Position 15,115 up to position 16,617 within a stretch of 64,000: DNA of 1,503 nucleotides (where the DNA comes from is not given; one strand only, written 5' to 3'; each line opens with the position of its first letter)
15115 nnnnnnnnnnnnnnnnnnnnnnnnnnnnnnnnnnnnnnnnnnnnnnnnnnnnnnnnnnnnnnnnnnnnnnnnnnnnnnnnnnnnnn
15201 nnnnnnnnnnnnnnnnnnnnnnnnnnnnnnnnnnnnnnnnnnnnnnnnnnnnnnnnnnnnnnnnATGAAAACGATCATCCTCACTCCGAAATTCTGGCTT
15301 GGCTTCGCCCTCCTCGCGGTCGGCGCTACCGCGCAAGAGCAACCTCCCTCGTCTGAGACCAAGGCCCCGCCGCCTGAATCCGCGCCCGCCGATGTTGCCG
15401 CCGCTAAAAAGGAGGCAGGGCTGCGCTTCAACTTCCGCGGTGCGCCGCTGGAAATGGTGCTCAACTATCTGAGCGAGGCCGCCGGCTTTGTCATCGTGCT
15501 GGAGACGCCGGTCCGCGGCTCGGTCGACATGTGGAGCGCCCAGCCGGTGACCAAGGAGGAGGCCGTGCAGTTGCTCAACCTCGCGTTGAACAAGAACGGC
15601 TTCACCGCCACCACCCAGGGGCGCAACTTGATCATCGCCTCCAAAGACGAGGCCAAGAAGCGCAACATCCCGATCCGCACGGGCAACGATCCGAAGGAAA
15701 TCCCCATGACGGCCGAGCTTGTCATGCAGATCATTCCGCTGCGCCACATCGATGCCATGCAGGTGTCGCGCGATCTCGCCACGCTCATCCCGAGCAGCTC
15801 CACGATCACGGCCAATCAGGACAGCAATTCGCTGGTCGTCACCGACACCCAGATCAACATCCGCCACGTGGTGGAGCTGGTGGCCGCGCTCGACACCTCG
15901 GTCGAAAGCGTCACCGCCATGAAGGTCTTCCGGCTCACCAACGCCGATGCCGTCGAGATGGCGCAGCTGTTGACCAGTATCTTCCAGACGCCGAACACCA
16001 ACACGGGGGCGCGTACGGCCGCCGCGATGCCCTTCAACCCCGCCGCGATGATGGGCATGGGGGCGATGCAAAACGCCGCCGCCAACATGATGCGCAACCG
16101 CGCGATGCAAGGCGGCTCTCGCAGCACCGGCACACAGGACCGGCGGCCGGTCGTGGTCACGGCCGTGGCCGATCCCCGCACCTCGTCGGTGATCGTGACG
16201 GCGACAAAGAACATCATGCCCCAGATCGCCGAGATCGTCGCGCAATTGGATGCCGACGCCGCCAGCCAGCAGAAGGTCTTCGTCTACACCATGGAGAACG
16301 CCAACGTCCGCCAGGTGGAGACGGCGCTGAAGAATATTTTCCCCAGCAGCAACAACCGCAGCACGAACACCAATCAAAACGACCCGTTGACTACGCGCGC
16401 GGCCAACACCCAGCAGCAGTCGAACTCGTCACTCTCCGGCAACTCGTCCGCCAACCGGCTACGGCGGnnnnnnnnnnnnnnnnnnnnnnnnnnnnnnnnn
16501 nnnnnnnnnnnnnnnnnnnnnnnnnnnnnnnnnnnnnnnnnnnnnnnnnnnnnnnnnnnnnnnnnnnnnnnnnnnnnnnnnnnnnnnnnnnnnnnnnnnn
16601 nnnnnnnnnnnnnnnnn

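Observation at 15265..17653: Secretin split into two separately exported polypeptides inside a Secretin_N (N3) domain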

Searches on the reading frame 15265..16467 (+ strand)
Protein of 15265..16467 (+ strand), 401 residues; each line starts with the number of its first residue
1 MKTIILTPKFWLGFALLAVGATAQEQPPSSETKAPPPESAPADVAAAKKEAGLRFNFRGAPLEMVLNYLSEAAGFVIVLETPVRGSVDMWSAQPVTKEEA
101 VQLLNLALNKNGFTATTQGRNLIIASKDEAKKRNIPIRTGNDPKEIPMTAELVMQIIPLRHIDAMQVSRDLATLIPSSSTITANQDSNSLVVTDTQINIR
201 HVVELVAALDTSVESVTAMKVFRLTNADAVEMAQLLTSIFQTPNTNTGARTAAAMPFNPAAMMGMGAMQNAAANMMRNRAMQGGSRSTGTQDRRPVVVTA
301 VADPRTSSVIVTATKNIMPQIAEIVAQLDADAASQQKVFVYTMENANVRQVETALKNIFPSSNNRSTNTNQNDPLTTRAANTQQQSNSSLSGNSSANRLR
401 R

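Call 3: search_protein_families(library=pfam, proteins=[window:15265-16467:+], max_evalue=0.1)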
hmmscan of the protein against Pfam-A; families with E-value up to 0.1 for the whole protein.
window:15265-16467:+ (401 aa): 3 families
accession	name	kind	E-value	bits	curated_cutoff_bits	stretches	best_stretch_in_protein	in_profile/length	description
PF03958.22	Secretin_N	-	9.9e-25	87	28.2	2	220-331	2-66/69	Bacterial type II/III secretion system short domain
PF21305.2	type_II_gspD_N0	-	2e-11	44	27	1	55-122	1-68/71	GspD-like, N0 domain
PF05638.18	T6SS_HCP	-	0.045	14.5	23.5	1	276-354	33-110/129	Type VI secretion system effector, Hcp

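Call 4: search_protein_families(library=ncbifam, proteins=[window:15265-16467:+], max_evalue=0.1)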
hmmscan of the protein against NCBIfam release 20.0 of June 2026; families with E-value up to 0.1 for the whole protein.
window:15265-16467:+ (401 aa): 6 families
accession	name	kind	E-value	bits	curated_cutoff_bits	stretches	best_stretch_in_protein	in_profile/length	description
TIGR02517.1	type_II_gspD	equivalog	4.6e-45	154.2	351.35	1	55-392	1-293/600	type II secretion system secretin GspD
TIGR02515.1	IV_pilus_PilQ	subfamily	1.3e-11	44.1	284.35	1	53-217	4-173/428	type IV pilus secretin PilQ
NF010083.0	PRK13568.1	equivalog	6.9e-10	38.3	554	1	44-217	19-190/419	DNA uptake porin HofQ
TIGR02516.1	type_III_yscC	equivalog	7.8e-06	24.7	238.45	1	150-359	73-261/463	type III secretion system outer membrane ring subunit SctC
NF007851.2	PRK10560.1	exception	0.0016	17.3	598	1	47-217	18-182/412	DNA uptake porin HofQ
NF011873.0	PRK15346.1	equivalog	0.0087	14.8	524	0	277-332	214-270/499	EscC/YscC/HrcC family type III secretion system outer membrane ring protein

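Call 23: search_solved_structures(query=window:15265-16467:+, show_alignments=2, max_evalue=0.001)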
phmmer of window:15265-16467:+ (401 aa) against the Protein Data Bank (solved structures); distinct sequences matched with E-value up to 0.001: 15.
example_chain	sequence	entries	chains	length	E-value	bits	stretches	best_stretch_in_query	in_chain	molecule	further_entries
5wq8_A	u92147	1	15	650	2.3e-13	53.4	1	56-245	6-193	Type II secretion system protein D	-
5wq9_A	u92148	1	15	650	2.3e-13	53.4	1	56-245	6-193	Type II secretion system protein D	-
5wq7_A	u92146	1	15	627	1.3e-10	44.3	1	55-241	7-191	Putative type II secretion system protein D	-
5wln_G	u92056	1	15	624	4.3e-10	42.6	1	46-212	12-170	Type II secretion system protein D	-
6hcg_A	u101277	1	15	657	1.1e-09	41.2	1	54-241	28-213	Type II secretion system protein D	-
5zdh_A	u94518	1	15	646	4.1e-09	39.4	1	50-248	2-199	Type II secretion system protein D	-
3ezj_A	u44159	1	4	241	2.6e-08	36.8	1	48-248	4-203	General secretion pathway protein GspD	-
4e9j_A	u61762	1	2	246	3.1e-08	36.5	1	46-235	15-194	General secretion pathway protein D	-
5ngi_A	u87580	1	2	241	3.5e-08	36.4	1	46-236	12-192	Type II secretion system protein D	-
5mp2_A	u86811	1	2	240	3.6e-08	36.3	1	46-236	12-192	Type II secretion system protein D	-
4ec5_A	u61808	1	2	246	4.5e-08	36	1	46-212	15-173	General secretion pathway protein D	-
6i1x_A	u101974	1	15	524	7.7e-08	35.2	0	151-251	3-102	Type II secretion system protein D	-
6i1y_A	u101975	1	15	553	5.9e-05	25.7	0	300-359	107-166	General secretion pathway protein GspD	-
6w6m_A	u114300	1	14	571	0.00057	22.5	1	42-217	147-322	Type IV pilus secretin PilQ family protein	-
3jc8_Qa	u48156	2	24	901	0.0006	22.4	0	31-217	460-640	PilQ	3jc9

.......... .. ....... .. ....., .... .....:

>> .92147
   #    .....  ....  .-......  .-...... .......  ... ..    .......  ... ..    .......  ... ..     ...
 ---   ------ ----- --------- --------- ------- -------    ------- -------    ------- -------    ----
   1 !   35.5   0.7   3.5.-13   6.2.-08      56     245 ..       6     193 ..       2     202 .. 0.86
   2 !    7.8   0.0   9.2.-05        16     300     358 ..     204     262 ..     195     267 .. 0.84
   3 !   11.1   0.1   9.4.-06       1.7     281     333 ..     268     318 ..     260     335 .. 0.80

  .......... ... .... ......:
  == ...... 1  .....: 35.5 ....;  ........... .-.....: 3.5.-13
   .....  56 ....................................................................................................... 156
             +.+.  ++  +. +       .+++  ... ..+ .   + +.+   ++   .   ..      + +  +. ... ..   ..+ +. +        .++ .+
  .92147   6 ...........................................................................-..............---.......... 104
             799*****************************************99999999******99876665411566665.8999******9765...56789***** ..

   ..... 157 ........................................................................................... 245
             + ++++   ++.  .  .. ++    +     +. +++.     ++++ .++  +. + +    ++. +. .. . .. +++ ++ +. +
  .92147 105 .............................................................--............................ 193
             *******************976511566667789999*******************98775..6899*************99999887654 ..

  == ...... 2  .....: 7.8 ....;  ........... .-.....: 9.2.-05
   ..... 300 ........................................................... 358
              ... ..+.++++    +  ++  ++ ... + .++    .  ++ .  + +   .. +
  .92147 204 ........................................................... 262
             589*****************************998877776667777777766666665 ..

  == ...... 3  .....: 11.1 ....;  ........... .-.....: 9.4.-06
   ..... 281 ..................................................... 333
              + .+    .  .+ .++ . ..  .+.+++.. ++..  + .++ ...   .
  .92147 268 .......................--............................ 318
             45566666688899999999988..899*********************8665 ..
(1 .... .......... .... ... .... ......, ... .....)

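Call 39: find_homologous_proteins(query=window:15265-16467:+)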
Query window:15265-16467:+ (401 aa): 2022 proteins with E <= 0.001 among 8000 candidates; the best 120 are listed.
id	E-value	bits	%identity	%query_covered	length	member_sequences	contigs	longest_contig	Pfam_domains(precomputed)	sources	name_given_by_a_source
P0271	6.3e-144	498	61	99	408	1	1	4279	PF21305.3,PF03958.23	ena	-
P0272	1.5e-143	496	62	99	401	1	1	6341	PF21305.3,PF03958.23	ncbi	-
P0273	2.1e-142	493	61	95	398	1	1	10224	PF21305.3,PF03958.23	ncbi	-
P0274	6.7e-142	491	60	95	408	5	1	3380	PF21305.3,PF03958.23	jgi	-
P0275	7.0e-142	491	60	95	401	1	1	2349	PF21305.3,PF03958.23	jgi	jgi:type II secretory pathway component GspD/PulD (secretin)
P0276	9.7e-142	490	63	95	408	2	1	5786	PF21305.3,PF03958.23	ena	-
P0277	1.0e-141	490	60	99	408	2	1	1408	PF21305.3,PF03958.23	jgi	jgi:general secretion pathway protein D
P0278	1.1e-141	490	61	96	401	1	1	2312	PF21305.3,PF03958.23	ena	-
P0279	1.5e-141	490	61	96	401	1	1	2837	PF21305.3,PF03958.23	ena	-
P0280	4.0e-141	488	61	98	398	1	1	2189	PF21305.3,PF03958.23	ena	-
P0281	4.1e-141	488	61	96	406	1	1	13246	PF21305.3,PF03958.23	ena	-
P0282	4.9e-141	488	61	99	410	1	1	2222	PF21305.3,PF03958.23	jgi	jgi:general secretion pathway protein D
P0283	5.0e-141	488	60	96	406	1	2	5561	PF21305.3,PF03958.23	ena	-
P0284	6.5e-141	488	61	96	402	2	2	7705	PF21305.3,PF03958.23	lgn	-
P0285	1.0e-140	487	60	95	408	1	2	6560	PF21305.3,PF03958.23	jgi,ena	-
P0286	1.1e-140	487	60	95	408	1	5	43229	PF21305.3,PF03958.23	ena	-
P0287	2.1e-140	486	61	96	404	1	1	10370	PF21305.3,PF03958.23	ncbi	-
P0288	2.7e-140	486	61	98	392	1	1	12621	PF21305.3,PF03958.23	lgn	-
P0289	2.7e-140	486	61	96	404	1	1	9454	PF21305.3,PF03958.23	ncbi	-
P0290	2.9e-140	485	60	95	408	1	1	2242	PF21305.3,PF03958.23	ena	-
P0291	3.3e-140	485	61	95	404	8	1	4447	PF21305.3,PF03958.23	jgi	-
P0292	5.8e-140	484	60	98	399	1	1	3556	PF21305.3,PF03958.23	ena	-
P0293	5.9e-140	484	60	98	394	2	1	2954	PF21305.3,PF03958.23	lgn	-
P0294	6.1e-140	484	60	96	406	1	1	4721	PF21305.3,PF03958.23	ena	-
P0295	9.2e-140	484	60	96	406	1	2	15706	PF21305.3,PF03958.23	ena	-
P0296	1.1e-139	484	60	96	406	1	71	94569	PF21305.3,PF03958.23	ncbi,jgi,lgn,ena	-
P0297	1.1e-139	484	61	95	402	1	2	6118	PF21305.3,PF03958.23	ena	-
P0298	1.1e-139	484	61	96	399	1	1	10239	PF21305.3,PF03958.23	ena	-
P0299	1.3e-139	483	61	95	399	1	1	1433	PF21305.3,PF03958.23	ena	-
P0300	1.4e-139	483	60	96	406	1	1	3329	PF21305.3,PF03958.23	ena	-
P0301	1.4e-139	483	60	96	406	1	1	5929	PF21305.3,PF03958.23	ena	-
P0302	1.6e-139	483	60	96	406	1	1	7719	PF21305.3,PF03958.23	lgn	-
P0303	2.0e-139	483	60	96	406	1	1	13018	PF21305.3,PF03958.23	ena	-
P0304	2.2e-139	483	70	62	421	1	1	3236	PF21305.3,PF03958.23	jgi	jgi:type II secretory pathway component GspD/PulD (secretin)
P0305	2.4e-139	482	58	98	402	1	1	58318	PF21305.3,PF03958.23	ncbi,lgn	-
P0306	2.7e-139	482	60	96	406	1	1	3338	PF21305.3,PF03958.23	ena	-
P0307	2.7e-139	482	60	96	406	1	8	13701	PF21305.3,PF03958.23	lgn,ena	-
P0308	8.1e-139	481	60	98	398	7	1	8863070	PF21305.3,PF03958.23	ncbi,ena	-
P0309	8.3e-139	481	60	96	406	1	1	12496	PF21305.3,PF03958.23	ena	-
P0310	1.7e-138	480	60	95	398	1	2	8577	PF21305.3,PF03958.23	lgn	-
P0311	2.9e-138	479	66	62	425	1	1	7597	PF21305.3,PF03958.23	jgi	jgi:type II secretory pathway component GspD/PulD (secretin)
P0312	5.1e-138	478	61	96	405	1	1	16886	PF21305.3,PF03958.23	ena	-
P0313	5.2e-138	478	69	61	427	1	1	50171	PF21305.3,PF03958.23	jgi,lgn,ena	-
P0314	5.8e-138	478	58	99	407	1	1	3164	PF21305.3,PF03958.23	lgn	-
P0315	7.5e-138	478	65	82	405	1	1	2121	PF21305.3,PF03958.23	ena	-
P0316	9.0e-138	477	61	88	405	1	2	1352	PF21305.3,PF03958.23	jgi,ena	jgi:type II secretory pathway component GspD/PulD (secretin)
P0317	9.2e-138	477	63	88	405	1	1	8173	PF21305.3,PF03958.23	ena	-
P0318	9.9e-138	477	61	89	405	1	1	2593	PF21305.3,PF03958.23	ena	-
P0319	1.0e-137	477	61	89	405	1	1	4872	PF21305.3,PF03958.23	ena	-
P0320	1.1e-137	477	61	89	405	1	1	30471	PF21305.3,PF03958.23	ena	-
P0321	1.1e-137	477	63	86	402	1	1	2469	PF21305.3,PF03958.23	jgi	jgi:type II secretory pathway component GspD/PulD (secretin)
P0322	1.2e-137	477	58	95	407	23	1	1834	PF21305.3,PF03958.23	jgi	jgi:type II secretory pathway component GspD/PulD (secretin)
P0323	1.2e-137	477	59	97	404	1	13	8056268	PF21305.3,PF03958.23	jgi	jgi:type II secretory pathway component GspD/PulD (secretin)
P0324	1.4e-137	477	59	96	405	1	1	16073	PF21305.3,PF03958.23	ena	-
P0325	1.7e-137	476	59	96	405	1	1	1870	PF21305.3,PF03958.23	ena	-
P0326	1.8e-137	476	61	89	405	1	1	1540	PF21305.3,PF03958.23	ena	-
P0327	1.9e-137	476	59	95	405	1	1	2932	PF21305.3,PF03958.23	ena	-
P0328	2.1e-137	476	61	89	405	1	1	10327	PF21305.3,PF03958.23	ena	-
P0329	2.2e-137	476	58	99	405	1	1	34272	PF21305.3,PF03958.23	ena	-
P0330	2.3e-137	476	61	89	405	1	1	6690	PF21305.3,PF03958.23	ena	-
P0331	2.9e-137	476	61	89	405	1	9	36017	PF21305.3,PF03958.23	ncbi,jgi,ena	jgi:type II secretory pathway component GspD/PulD (secretin)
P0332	3.1e-137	476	61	89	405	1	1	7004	PF21305.3,PF03958.23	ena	-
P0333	3.4e-137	475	60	97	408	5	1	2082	PF21305.3,PF03958.23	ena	-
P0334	3.5e-137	475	61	89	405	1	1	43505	PF21305.3,PF03958.23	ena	-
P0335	4.0e-137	475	61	89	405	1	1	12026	PF21305.3,PF03958.23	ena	-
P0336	4.0e-137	475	59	96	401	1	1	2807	PF21305.3,PF03958.23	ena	-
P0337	4.3e-137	475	61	88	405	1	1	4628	PF21305.3,PF03958.23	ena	-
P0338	5.9e-137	475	65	62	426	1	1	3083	PF21305.3,PF03958.23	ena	-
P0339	6.0e-137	475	62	88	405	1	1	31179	PF21305.3,PF03958.23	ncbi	-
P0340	6.4e-137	474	62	88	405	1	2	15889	PF21305.3,PF03958.23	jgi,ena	-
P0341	6.4e-137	474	60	89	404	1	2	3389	PF21305.3,PF03958.23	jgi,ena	jgi:type II secretory pathway component GspD/PulD (secretin)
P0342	7.7e-137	474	58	99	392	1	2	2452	PF21305.3,PF03958.23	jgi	-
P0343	7.8e-137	474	63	88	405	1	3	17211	PF21305.3,PF03958.23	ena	-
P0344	8.5e-137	474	60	95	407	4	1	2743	PF21305.3,PF03958.23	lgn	-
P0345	8.6e-137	474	62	88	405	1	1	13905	PF21305.3,PF03958.23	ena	-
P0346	8.8e-137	474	60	95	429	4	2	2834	PF21305.3,PF03958.23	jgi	-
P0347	9.0e-137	474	61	88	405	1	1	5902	PF21305.3,PF03958.23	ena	-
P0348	1.0e-136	474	62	88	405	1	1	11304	PF21305.3,PF03958.23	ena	-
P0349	1.1e-136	474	61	88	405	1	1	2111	PF21305.3,PF03958.23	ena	-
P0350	1.9e-136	473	61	88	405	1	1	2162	PF21305.3,PF03958.23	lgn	-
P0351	2.5e-136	473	60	88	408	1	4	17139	PF21305.3,PF03958.23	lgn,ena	-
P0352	2.6e-136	472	61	88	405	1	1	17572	PF21305.3,PF03958.23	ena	-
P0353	2.7e-136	472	60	89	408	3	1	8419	PF21305.3,PF03958.23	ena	-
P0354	2.8e-136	472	61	88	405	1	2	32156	PF21305.3,PF03958.23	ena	-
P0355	2.8e-136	472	58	95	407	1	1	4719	PF21305.3,PF03958.23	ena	-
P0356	3.0e-136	472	60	88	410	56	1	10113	PF21305.3,PF03958.23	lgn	-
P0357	3.5e-136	472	61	89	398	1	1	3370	PF21305.3,PF03958.23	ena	-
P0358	5.3e-136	471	58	97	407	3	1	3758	PF21305.3,PF03958.23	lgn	-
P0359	6.9e-136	471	60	88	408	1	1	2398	PF21305.3,PF03958.23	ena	-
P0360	7.8e-136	471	63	85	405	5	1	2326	PF21305.3,PF03958.23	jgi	jgi:type II secretory pathway component GspD/PulD (secretin)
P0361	8.1e-136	471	60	97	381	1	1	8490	PF21305.3,PF03958.23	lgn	-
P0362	1.0e-135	470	61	88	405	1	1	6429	PF21305.3,PF03958.23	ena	-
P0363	2.6e-135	469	68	58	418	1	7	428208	PF21305.3,PF03958.23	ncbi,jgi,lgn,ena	-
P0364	3.0e-135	469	59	97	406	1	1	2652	PF21305.3,PF03958.23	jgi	jgi:general secretion pathway protein D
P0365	4.1e-135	469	63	92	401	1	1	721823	PF21305.3,PF03958.23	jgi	jgi:type II secretory pathway component GspD/PulD (secretin)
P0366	5.3e-135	468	66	61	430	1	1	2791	PF21305.3,PF03958.23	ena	-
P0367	6.9e-135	468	58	95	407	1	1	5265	PF21305.3,PF03958.23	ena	-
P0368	7.5e-135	468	69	61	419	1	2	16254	PF21305.3,PF03958.23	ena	-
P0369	7.5e-135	468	68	61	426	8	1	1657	PF21305.3,PF03958.23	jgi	jgi:type II secretory pathway component GspD/PulD (secretin)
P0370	8.1e-135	468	67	62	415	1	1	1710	PF21305.3,PF03958.23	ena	-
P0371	1.1e-134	467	59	98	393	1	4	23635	PF21305.3,PF03958.23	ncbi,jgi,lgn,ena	-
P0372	1.1e-134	467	64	84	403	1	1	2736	PF21305.3,PF03958.23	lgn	-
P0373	1.4e-134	467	58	96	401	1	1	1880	PF21305.3,PF03958.23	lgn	-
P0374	3.5e-134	465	59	98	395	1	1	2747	PF21305.3,PF03958.23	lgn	-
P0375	3.8e-134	465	66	62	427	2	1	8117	PF21305.3,PF03958.23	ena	-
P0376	5.5e-134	465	68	62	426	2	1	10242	PF21305.3,PF03958.23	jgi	-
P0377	5.9e-134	465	58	96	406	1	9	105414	PF21305.3,PF03958.23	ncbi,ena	-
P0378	8.0e-134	464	58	99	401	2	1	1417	PF21305.3,PF03958.23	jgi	jgi:type II secretory pathway component GspD/PulD (secretin)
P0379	8.7e-134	464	58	97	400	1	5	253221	PF21305.3,PF03958.23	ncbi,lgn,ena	-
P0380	9.8e-134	464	64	83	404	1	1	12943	PF21305.3,PF03958.23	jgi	jgi:general secretion pathway protein D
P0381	1.0e-133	464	59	97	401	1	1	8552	PF21305.3,PF03958.23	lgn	-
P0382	1.2e-133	464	60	98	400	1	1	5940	PF21305.3,PF03958.23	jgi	jgi:general secretion pathway protein D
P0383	1.2e-133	464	56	99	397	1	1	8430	PF21305.3,PF03958.23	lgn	-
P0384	2.3e-133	463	58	97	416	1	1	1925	PF21305.3,PF03958.23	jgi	jgi:type II secretory pathway component GspD/PulD (secretin)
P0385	2.9e-133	462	73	48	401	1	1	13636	PF21305.3,PF03958.23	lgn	-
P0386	2.9e-133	462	58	97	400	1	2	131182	PF21305.3,PF03958.23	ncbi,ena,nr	ncbi:MAG: hypothetical protein EXS43_03280 [Opitutus sp.]|nr:hypothetical protein [Opitutus sp.]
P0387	3.6e-133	462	68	60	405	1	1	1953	PF21305.3,PF03958.23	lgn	-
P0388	3.6e-133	462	59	99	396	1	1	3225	PF21305.3,PF03958.23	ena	-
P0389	5.1e-133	462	59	98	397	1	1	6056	PF21305.3,PF03958.23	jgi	-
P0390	5.3e-133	462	58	97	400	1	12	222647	PF21305.3,PF03958.23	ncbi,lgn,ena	-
